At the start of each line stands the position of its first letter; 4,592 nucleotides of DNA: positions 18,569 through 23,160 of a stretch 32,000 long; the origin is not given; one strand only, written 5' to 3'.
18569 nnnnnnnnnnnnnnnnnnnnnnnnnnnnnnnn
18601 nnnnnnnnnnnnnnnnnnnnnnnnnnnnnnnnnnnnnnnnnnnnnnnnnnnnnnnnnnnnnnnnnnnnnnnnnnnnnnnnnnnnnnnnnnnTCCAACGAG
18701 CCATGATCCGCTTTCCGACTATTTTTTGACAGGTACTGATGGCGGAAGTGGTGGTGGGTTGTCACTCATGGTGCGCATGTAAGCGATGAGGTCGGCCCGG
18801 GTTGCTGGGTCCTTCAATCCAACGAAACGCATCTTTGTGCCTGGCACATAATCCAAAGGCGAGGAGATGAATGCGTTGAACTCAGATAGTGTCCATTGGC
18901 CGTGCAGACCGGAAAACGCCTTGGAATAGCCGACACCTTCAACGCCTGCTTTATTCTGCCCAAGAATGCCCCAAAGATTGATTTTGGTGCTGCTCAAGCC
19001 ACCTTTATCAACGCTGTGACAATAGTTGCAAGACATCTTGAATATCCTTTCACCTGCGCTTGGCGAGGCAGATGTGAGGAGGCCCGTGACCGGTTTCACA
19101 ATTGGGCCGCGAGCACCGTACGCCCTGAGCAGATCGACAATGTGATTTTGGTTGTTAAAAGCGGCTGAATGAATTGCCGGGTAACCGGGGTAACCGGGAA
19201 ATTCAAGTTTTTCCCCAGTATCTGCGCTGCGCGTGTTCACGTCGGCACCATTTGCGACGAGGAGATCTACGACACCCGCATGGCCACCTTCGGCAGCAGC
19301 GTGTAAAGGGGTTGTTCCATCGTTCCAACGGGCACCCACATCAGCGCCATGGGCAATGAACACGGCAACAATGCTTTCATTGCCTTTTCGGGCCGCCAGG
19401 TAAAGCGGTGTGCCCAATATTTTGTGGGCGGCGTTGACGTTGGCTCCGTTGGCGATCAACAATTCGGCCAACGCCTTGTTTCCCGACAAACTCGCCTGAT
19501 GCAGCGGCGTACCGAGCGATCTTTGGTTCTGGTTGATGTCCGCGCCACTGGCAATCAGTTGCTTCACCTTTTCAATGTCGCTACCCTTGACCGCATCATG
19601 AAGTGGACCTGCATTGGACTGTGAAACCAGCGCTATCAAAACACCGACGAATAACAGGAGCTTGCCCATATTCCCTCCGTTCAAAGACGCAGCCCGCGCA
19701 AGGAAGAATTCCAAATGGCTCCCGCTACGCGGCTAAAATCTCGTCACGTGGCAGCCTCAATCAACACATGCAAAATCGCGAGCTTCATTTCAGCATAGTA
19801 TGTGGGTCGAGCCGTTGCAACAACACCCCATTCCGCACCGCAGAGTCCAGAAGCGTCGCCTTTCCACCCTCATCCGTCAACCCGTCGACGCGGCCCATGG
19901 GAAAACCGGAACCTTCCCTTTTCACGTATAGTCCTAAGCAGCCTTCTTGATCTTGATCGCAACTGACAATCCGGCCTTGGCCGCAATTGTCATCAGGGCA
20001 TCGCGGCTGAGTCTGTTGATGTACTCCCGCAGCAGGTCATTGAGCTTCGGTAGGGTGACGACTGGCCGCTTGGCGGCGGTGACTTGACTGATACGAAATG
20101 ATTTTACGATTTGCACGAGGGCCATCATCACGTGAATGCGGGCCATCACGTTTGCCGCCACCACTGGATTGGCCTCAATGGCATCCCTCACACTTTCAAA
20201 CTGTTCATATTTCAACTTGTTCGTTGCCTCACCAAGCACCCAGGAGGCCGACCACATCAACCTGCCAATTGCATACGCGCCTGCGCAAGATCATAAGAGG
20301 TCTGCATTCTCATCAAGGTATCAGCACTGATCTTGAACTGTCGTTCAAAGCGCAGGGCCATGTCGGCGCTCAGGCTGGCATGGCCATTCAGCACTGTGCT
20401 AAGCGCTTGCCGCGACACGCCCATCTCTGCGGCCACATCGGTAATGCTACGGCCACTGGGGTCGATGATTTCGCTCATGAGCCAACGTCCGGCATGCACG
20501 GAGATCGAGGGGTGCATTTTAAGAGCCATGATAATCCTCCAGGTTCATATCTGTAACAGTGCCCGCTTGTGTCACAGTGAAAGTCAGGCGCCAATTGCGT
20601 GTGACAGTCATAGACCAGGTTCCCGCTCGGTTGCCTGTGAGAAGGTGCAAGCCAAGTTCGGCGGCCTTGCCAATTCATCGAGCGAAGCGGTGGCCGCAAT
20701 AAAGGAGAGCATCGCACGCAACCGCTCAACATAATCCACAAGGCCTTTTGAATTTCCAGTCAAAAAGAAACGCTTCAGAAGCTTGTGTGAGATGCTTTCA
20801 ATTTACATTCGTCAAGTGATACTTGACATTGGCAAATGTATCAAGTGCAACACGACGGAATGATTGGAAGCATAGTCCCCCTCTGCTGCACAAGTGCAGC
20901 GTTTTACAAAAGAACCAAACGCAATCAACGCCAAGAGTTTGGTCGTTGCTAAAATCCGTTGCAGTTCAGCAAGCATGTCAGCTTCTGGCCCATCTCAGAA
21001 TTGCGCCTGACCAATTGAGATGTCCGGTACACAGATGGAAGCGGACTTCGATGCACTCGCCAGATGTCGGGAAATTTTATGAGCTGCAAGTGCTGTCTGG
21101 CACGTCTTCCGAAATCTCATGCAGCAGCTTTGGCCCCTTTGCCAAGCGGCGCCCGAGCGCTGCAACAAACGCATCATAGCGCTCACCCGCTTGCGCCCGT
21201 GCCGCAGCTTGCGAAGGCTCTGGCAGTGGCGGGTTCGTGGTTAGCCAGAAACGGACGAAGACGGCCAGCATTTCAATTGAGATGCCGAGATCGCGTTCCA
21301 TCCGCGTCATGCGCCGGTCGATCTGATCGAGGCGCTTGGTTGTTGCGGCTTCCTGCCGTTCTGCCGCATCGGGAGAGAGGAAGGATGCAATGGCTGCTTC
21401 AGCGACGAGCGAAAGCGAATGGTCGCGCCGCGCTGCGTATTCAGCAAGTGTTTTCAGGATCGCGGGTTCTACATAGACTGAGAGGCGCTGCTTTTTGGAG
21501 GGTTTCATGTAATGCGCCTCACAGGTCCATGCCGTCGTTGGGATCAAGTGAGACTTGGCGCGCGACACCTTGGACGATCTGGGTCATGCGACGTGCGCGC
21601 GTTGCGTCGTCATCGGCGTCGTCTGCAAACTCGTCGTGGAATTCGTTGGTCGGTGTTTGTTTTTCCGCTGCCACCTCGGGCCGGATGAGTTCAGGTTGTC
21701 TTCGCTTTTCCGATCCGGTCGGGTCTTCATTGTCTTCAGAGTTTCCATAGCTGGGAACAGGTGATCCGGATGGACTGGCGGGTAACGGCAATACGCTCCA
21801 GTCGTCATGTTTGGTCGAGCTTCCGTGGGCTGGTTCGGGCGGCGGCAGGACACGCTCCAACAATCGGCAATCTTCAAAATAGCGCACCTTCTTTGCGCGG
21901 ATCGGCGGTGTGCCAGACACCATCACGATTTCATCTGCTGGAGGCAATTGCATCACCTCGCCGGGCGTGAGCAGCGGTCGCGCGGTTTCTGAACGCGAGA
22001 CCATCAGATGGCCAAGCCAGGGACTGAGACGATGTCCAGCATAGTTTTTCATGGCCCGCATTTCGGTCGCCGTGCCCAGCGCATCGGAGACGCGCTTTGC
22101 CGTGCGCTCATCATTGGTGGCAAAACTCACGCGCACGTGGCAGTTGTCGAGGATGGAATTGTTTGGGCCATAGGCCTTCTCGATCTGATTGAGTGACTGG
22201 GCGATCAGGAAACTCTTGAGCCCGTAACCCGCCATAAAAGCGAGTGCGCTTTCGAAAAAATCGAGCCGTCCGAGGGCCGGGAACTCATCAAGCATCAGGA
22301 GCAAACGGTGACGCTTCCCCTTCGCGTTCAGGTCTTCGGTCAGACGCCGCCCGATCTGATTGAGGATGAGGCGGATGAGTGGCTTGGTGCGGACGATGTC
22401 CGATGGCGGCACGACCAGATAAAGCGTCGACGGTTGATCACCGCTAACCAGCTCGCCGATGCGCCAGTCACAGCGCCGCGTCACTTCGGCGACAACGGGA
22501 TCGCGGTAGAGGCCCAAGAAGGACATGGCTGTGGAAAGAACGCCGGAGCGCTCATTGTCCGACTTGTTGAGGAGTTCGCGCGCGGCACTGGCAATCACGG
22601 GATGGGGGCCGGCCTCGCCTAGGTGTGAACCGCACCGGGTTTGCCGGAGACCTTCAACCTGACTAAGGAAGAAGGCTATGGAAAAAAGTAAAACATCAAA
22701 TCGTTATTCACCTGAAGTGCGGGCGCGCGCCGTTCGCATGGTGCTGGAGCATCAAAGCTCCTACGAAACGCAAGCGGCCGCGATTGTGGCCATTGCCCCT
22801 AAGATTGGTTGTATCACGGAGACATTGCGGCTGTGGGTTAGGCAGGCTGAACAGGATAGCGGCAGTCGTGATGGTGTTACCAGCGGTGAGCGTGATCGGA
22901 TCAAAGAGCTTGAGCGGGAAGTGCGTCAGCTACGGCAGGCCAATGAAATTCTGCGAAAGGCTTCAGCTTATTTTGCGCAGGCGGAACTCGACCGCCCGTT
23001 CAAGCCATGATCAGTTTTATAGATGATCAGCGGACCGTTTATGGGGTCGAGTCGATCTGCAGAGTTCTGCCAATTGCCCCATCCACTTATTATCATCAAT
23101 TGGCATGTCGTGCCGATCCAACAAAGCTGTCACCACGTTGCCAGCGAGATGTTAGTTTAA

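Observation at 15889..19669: Four paralogous secreted ankyrin-repeat / mono-haem cytochrome c fusion genes carried as cargo of a conjugative element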

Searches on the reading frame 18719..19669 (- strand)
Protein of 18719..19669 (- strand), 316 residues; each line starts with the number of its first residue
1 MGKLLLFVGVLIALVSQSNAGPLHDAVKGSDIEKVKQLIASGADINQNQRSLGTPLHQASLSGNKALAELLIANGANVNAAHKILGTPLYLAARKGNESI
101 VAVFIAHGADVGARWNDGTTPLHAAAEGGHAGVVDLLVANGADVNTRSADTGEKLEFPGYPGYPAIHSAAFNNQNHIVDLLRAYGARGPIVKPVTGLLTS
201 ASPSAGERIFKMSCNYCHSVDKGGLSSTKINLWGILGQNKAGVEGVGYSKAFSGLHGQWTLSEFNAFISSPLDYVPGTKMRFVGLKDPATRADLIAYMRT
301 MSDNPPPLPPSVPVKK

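Call 3: search_protein_families(library=pfam, proteins=[window:18719-19669:-], max_evalue=0.01)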
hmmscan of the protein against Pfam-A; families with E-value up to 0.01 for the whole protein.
window:18719-19669:- (316 aa): 9 families
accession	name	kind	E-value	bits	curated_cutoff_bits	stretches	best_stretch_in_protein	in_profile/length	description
PF12796.13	Ank_2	-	6.4e-34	116.8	27.3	3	56-147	1-89/90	Ankyrin repeats (3 copies)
PF00023.36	Ank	-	1.1e-29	101.2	21.1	3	117-147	1-31/33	Ankyrin repeat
PF13637.12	Ank_4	-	9.7e-27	92.9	22.7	4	91-138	3-50/50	Ankyrin repeats (many copies)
PF13606.12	Ank_3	-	1.7e-22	77.2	22.3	2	54-80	4-30/30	Ankyrin repeat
PF13857.12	Ank_5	-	1.4e-13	51.2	27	2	117-150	15-48/56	Ankyrin repeats (many copies)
PF24521.3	Ank_KRIT1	-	8.5e-05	22.8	80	0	89-142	22-70/149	KRIT1 ankyrin-repeats domain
PF00034.26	Cytochrom_C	-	0.00014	23.5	21.3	1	205-301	3-89/90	Cytochrome c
PF23745.1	ANK_LRRK2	-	0.0007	19.9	27.5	0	23-102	35-110/130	LRRK2 ANK repeat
PF13442.11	Cytochrome_CBB3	-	0.0051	17.5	27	0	203-224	3-24/68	Cytochrome C oxidase, cbb3-type, subunit III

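Call 4: search_protein_families(library=ncbifam, proteins=[window:18719-19669:-], max_evalue=0.01)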
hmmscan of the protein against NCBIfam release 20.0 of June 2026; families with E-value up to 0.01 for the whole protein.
window:18719-19669:- (316 aa): 11 families
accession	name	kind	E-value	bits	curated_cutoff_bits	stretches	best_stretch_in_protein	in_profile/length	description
NF043029.1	T4SS_AnkY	equivalog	1.1e-14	53.8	600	2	19-92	458-531/543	Dot/Icm T4SS effector AnkY/LegA9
NF043023.1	T4SS_AnkH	equivalog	4.1e-12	45.6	600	2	22-82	35-95/467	Dot/Icm T4SS effector AnkH/LegA3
NF043008.1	Cyt550_Brdyrhiz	equivalog_domain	2.6e-10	40.6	240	1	204-300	28-123/131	cytochrome c-550 CycA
NF041931.2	MzaA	equivalog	1.7e-09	37.1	800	1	57-150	7-100/726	MZA anti-phage system associated sigma-70 family RNA polymerase sigma factor MzaA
NF043022.1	T4SS_AnkG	equivalog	1.6e-07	30.4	500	1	22-152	299-437/455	Dot/Icm T4SS effector AnkG/AnkZ/LegA7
NF043028.1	T4SS_AnkX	equivalog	4.8e-07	28.3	1400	1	87-181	387-477/938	Dot/Icm T4SS effector AnkN/AnkX/LegA8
NF043019.1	T4SS_AnkC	equivalog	1.1e-06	27.8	450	1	23-97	131-213/459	Dot/Icm T4SS effector AnkC/LegA12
NF043021.1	T4SS_AnkF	equivalog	1.9e-06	26.4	1000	1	83-152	583-653/917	Dot/Icm T4SS effector AnkF/LegA14/Ceg31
TIGR00870.1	trp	subfamily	4.5e-06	25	498.75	0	116-147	129-160/747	transient-receptor-potential calcium channel protein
NF043024.1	T4SS_AnkI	equivalog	2.2e-05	23.4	550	0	116-180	239-302/439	Dot/Icm T4SS effector AnkI/LegAS4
NF033741.1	NlpC_p60_RipA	exception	0.0094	15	625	0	15-84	11-79/457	NlpC/P60 family peptidoglycan endopeptidase RipA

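Call 41: find_homologous_proteins(query=window:18722-19669:-)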
Query window:18722-19669:- (316 aa): 5594 proteins with E <= 0.001 among 8000 candidates; the best 120 are listed.
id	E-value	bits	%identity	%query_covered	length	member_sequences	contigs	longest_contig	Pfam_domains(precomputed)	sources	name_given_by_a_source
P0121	3.6e-207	705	100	100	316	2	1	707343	PF13606.13,PF13857.13,PF12796.14,PF00023.37,PF13637.13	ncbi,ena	-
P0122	3.2e-155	534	76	100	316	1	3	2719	PF13606.13,PF13857.13,PF12796.14,PF00023.37,PF13637.13,PF24521.3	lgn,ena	-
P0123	2.9e-153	528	75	100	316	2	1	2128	PF13606.13,PF13857.13,PF12796.14,PF00023.37,PF13637.13,PF24521.3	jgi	jgi:cytochrome c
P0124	5.1e-152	524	75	100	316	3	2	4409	PF13606.13,PF13857.13,PF12796.14,PF00023.37,PF13637.13,PF24521.3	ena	-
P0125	2.5e-151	521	76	96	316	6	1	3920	PF13606.13,PF13857.13,PF12796.14,PF00023.37,PF13637.13,PF24521.3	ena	-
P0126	2.7e-150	518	73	98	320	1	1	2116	PF13606.13,PF13857.13,PF12796.14,PF00023.37,PF13637.13,PF24521.3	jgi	jgi:cytochrome c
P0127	1.5e-147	509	72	100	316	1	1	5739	PF13606.13,PF13857.13,PF12796.14,PF00023.37,PF13637.13,PF24521.3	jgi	jgi:cytochrome c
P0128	1.3e-145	503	73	96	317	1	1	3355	PF13606.13,PF13857.13,PF12796.14,PF00023.37,PF13637.13,PF24521.3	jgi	jgi:cytochrome c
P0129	1.1e-144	500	71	100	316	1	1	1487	PF13606.13,PF13857.13,PF12796.14,PF00023.37,PF13637.13,PF24521.3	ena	-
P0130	1.4e-143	496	71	98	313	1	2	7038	PF13606.13,PF13857.13,PF23745.2,PF12796.14,PF00023.37,PF13637.13,PF24521.3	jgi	jgi:cytochrome c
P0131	8.6e-143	493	71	99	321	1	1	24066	PF13606.13,PF13857.13,PF12796.14,PF00023.37,PF13637.13,PF24521.3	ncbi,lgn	-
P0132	6.8e-142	490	70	98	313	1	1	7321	PF13606.13,PF13857.13,PF12796.14,PF00023.37,PF13637.13,PF24521.3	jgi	jgi:cytochrome c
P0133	2.6e-141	489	71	98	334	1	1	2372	PF13606.13,PF13857.13,PF23745.2,PF12796.14,PF00023.37,PF13637.13,PF24521.3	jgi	jgi:cytochrome c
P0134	5.6e-138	478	68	100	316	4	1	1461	PF13606.13,PF13857.13,PF12796.14,PF00023.37,PF13637.13,PF24521.3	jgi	jgi:cytochrome c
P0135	6.9e-136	471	70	98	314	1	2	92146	PF13606.13,PF13857.13,PF12796.14,PF00023.37,PF13637.13,PF24521.3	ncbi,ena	-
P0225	3.7e-55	206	40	97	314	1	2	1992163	PF13606.13,PF13857.13,PF12796.14,PF00023.37,PF13637.13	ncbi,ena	-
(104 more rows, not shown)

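Call 42: find_encoding_contigs(protein=P0121, flank=10000, max_places=2)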
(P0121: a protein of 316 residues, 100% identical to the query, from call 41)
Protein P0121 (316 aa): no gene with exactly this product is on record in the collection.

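Call 43: list_cluster_members(proteins=[P0121, P0001, P0014, P0135, P0225, P0131])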
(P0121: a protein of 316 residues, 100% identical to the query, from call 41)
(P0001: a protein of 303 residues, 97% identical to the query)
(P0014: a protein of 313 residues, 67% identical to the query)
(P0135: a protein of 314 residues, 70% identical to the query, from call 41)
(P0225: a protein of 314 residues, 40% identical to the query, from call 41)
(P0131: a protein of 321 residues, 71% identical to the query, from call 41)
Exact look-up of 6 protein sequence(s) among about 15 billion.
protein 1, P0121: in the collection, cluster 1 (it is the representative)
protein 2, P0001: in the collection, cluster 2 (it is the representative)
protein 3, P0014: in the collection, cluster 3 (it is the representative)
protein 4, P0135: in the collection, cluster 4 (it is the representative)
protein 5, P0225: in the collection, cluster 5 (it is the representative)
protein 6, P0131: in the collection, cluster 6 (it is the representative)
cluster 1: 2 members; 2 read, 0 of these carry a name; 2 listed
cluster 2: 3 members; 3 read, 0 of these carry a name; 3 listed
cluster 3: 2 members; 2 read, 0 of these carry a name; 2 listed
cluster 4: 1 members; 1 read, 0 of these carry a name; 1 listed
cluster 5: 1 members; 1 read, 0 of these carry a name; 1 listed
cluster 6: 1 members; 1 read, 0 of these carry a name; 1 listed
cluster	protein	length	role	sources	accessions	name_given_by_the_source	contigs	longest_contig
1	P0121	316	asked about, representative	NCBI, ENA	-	-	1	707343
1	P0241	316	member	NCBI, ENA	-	-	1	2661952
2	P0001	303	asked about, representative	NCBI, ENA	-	-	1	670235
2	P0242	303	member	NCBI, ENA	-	-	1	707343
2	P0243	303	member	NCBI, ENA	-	-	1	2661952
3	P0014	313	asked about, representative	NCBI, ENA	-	-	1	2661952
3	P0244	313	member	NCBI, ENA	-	-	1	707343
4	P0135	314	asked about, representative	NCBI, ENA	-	-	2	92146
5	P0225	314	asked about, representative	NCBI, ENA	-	-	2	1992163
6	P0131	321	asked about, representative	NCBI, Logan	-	-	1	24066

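Call 44: find_encoding_contigs(protein=P0243, flank=10000, max_places=2)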
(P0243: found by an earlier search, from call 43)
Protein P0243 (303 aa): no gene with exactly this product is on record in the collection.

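Call 61: find_encoding_contigs(protein=P0135, flank=8000, max_places=3)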
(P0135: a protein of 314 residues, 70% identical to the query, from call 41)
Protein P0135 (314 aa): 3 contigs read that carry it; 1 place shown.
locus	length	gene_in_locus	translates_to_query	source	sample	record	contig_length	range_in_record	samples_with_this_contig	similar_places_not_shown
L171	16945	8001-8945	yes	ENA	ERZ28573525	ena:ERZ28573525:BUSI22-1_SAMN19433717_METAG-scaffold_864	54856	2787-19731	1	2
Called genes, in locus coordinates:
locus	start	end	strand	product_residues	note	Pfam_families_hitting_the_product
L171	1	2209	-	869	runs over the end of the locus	PF02861:Clp_N, PF23569:NBD_SMAX1 (weak), PF00004:AAA, PF17871:AAA_lid_9, PF07724:AAA_2, PF07728:AAA_5, PF00004:AAA, PF10431:ClpB_D2-small, +6 more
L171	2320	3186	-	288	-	PF13763:DUF4167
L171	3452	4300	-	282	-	PF17827:PrmC_N, PF05175:MTS, PF06325:PrmA, PF13847:Methyltransf_31 (weak), PF08241:Methyltransf_11 (weak), PF08242:Methyltransf_12 (weak), PF13649:Methyltransf_25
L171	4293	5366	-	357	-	PF03462:PCRF, PF00472:RF-1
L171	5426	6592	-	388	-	PF13413:HTH_25, PF13560:HTH_31 (weak), PF13464:RodZ_C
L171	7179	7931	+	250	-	PF12796:Ank_2, PF13637:Ank_4 (weak), PF12796:Ank_2, PF13637:Ank_4, PF12796:Ank_2, PF12796:Ank_2, PF13637:Ank_4, PF13857:Ank_5, +8 more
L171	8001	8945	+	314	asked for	PF13606:Ank_3 (faint), PF12796:Ank_2, PF13637:Ank_4, PF00023:Ank (weak), PF13637:Ank_4, PF13857:Ank_5, PF00023:Ank, PF12796:Ank_2, +1 more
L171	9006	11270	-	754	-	PF01590:GAF, PF13185:GAF_2, PF05524:PEP-utilisers_N, PF00391:PEP-utilizers, PF02896:PEP-utilizers_C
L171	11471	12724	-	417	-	PF00696:AA_kinase, PF01842:ACT, PF22468:ACT_9, PF13840:ACT_7, PF22468:ACT_9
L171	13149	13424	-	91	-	PF03693:ParD_antitoxin (weak)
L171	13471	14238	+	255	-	PF08003:Methyltransf_9 (weak), PF13489:Methyltransf_23, PF02353:CMAS, PF13847:Methyltransf_31, PF08241:Methyltransf_11, PF08242:Methyltransf_12, PF13649:Methyltransf_25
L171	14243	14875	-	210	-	-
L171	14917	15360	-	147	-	PF06676:DUF1178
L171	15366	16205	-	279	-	PF00795:CN_hydrolase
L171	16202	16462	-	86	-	PF00462:Glutaredoxin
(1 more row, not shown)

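Call 73: predict_structure(alignment_id=A4)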
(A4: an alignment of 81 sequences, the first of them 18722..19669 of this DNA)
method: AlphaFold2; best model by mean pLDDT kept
length: 316 residues; sequences in the alignment: 81
mean_pLDDT: 90.2   pTM: 0.86
mean pLDDT of the five models: 90.2, 89.6, 88.6, 87.7, 87.2
residues with pLDDT >= 90: 248; 70-90: 31; 50-70: 28; < 50: 9
segments of 3 or more residues with pLDDT < 50: 11-18
pLDDT, mean of each block of 10 residues (from residue 1): 52 50 94 98 96 96 97 98 97 98 99 96 99 99 95 62 95 98 94 94 98 92 76 92 89 94 96 95 93 98 89 55
secondary structure, 60 per line:
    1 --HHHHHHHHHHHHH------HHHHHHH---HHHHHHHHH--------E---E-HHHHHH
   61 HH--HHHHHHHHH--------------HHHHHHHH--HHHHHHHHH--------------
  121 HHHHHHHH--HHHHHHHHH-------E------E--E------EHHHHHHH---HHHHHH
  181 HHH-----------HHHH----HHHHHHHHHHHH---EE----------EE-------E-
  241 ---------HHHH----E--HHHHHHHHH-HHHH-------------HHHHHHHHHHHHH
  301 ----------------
elements in order: H3-15 H22-28 H32-40 H55-62 H65-73 H88-95 H98-106 H121-128 H131-139 H165-171 H175-183 H195-198 H203-214 H250-253 H261-269 H271-274 H288-300

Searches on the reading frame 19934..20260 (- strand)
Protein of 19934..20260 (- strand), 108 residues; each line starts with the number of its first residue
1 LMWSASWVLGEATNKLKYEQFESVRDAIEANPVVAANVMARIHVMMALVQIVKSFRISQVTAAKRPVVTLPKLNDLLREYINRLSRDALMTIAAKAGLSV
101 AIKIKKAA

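Call 10: search_protein_families(library=pfam, proteins=[window:19934-20260:-], max_evalue=0.001)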
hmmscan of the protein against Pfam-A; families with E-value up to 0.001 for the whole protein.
window:19934-20260:- (108 aa): 1 family
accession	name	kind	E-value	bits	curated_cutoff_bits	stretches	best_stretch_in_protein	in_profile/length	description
PF13744.12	HTH_37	-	6e-09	36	27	1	35-105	10-80/80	Helix-turn-helix domain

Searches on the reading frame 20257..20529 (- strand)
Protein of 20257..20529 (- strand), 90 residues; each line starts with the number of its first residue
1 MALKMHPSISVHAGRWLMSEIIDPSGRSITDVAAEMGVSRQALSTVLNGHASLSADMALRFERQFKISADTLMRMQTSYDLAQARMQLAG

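Call 10: search_protein_families(library=pfam, proteins=[window:20257-20529:-], max_evalue=0.001)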
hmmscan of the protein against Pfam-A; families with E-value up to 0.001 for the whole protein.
window:20257-20529:- (90 aa): 2 families
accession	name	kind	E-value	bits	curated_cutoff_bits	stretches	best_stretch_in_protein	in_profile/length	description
PF01381.28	HTH_3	-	2.2e-08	34.4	23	1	23-71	6-54/55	Helix-turn-helix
PF13560.12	HTH_31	-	0.00022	21.9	27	1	25-63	13-52/64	Helix-turn-helix domain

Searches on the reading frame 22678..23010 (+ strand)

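Call 11: search_protein_families(library=pfam, proteins=[window:22678-23010:+], max_evalue=0.001)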
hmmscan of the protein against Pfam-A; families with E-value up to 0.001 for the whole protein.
window:22678-23010:+ (110 aa): 1 family
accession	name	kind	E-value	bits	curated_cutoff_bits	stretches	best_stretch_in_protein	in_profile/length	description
PF01527.26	HTH_Tnp_1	-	8.5e-11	42.4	24.1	1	6-89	3-74/75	Transposase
